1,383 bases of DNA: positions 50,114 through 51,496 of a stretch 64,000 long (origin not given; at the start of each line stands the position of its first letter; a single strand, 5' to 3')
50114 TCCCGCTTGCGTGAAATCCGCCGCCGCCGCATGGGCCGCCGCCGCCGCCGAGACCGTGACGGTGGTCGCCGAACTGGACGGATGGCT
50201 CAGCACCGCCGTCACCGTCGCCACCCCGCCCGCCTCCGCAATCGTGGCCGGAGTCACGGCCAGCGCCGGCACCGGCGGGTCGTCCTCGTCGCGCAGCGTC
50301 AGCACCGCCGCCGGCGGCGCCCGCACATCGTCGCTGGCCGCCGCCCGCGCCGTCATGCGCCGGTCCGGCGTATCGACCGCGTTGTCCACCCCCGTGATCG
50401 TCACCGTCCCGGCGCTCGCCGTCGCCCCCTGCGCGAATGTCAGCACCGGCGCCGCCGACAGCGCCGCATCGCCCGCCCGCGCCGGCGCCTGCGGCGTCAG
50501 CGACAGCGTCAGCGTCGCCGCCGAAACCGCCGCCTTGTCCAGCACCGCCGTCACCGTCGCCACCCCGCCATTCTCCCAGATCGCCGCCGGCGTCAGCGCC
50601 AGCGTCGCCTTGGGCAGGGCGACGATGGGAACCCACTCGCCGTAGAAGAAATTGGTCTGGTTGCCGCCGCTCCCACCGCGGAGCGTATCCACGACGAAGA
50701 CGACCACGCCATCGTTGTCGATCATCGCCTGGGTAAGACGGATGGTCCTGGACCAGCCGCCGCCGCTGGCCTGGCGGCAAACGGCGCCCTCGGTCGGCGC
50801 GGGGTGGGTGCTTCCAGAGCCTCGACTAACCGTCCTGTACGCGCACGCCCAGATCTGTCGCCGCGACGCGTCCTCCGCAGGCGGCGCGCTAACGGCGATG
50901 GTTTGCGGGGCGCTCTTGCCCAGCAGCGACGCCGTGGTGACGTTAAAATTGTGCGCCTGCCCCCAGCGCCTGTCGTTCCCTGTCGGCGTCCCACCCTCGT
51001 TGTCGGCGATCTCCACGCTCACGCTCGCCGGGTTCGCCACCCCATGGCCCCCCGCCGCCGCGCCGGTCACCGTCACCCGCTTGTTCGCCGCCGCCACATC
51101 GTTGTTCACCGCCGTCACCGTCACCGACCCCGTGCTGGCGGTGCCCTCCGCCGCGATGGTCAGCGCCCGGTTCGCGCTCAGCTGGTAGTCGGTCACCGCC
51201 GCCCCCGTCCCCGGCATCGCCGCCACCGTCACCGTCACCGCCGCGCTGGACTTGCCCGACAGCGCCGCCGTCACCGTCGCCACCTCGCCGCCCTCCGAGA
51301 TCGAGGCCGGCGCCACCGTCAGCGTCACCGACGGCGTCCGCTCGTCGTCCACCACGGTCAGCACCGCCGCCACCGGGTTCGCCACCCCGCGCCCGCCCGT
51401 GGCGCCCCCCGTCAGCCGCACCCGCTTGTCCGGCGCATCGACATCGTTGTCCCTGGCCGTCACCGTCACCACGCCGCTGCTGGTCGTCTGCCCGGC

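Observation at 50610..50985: Unclassified ~125-aa Cys-containing module inserted into the repeat array, present once in gene 1 and twice in gene 2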

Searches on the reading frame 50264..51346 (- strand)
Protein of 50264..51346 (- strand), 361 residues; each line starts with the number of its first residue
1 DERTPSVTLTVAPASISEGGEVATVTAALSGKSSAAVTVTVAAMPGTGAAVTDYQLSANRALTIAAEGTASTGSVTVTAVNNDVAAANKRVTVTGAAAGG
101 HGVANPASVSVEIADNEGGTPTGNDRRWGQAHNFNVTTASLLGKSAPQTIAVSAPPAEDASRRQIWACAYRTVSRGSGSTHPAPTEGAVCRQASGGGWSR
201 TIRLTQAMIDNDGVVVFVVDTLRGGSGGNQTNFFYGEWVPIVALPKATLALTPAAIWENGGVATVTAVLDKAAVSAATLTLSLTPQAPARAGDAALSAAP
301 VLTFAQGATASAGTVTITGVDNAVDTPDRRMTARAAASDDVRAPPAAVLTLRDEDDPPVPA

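Call 77: predict_structure(alignment_id=A4)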
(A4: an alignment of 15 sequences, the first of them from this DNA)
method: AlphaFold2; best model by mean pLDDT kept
length: 361 residues; sequences in the alignment: 15
mean_pLDDT: 84.2   pTM: 0.60
mean pLDDT of the five models: 84.2, 83.8, 82.2, 81.5, 79.6
residues with pLDDT >= 90: 155; 70-90: 154; 50-70: 46; < 50: 6
segments of 3 or more residues with pLDDT < 50: 224-226
pLDDT, mean of each block of 10 residues (from residue 1): 81 86 94 92 86 87 93 88 68 91 90 72 64 82 90 88 87 59 75 91 85 84 56 84 84 92 92 88 91 89 92 90 83 92 89 80 69
secondary structure, 60 per line:
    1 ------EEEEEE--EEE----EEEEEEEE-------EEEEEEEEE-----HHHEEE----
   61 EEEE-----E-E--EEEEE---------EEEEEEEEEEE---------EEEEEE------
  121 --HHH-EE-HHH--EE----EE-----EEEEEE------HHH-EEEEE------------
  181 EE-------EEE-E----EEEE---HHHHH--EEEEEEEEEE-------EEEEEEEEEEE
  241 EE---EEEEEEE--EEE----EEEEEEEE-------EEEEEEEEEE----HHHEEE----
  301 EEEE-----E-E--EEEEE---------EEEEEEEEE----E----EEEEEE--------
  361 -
elements in order: E7-12 E15-17 E22-29 E37-45 E54-56 E61-64 E75-79 E89-99 E109-114 E148-153 E164-168 E190-192 E199-202 H206-210 E213-222 E230-242 E246-252 E255-257 E262-269 E277-286 E294-296 E301-304 E315-319 E329-337 E347-352

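Call 79: fold_search(model_id=the predicted structure, library=pdb)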
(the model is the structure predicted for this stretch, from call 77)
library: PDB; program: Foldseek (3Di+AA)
matches with E <= 10: 1976; with E <= 0.001: 153
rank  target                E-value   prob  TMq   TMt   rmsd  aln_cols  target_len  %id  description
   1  9ijj_h                9.4e-09  1.00  0.30  0.10  29.5       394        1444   11  In situ structure of the central apparatus in mouse sperm axoneme. (released 2025-06-04)
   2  8t2v_A                2.6e-08  1.00  0.21  0.10  28.3       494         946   11  Cryo-EM Structures of Full-length Integrin alphaIIbbeta3 in Native Lipids (released 2023-07-26)
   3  6avq_A                7.4e-08  1.00  0.22  0.10  26.9       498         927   10  The Therapeutic Antibody LM609 Selectively Inhibits Ligand Binding to Human alpha-V beta-3 Integrin via Steric Hindran (released 2017-11-01)
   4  7usm_A                1.1e-07  1.00  0.22  0.11  25.4       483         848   10  Integrin alphaM/beta2 ectodomain (released 2022-08-17)
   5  8beg_A                1.4e-07  1.00  0.25  0.16  32.7       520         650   10  Structure of Ig-like domains from PrgB (released 2022-11-30)
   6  8xez_A                2.3e-07  1.00  0.21  0.10  38.4       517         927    9  Cryo-EM structure of integrin ITGAV/ITGB3 complex, conformation 5 (released 2024-12-18)
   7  9qk2_F                3.2e-07  1.00  0.18  0.11  23.0       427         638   12  Structure of the Complement classical and lectin pathway C3 convertase in complex with substrate C3 (released 2025-12-24)
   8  3q2w_A                3.5e-07  1.00  0.24  0.18  31.3       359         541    9  Crystal structure of mouse N-cadherin ectodomain (released 2011-02-23)
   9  7jwb_D                4.5e-07  1.00  0.17  0.17  24.8       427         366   10  SARS CoV2 Spike ectodomain with engineered trimerized VH binder (released 2020-10-07)
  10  3q2v_B                9.1e-07  1.00  0.24  0.21  33.6       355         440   12  Crystal structure of mouse E-cadherin ectodomain (released 2011-04-06)
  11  8cem_E                9.6e-07  1.00  0.19  0.12  22.9       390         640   11  Structure of bovine native C3, re-refinement (released 2023-04-05)
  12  8uin_A                1.5e-06  1.00  0.18  0.11  22.0       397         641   12  Structure of the C3bBb-albicin complex (released 2024-05-08)
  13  3lso_A                1.6e-06  1.00  0.20  0.17  25.0       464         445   10  Crystal structure of Putative membrane anchored protein from Corynebacterium diphtheriae (released 2010-02-23)
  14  3t4a_A                1.9e-06  1.00  0.18  0.11  21.8       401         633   12  Structure of a truncated form of Staphylococcal Complement Inhibitor B bound to human C3c at 3.4 Angstrom resolution (released 2011-11-23)
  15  6pgw                  2.2e-06  1.00  0.18  0.16  34.5       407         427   14  Crystal structure of zebrafish Protocadherin-19 EC3-6 (released 2020-12-30)
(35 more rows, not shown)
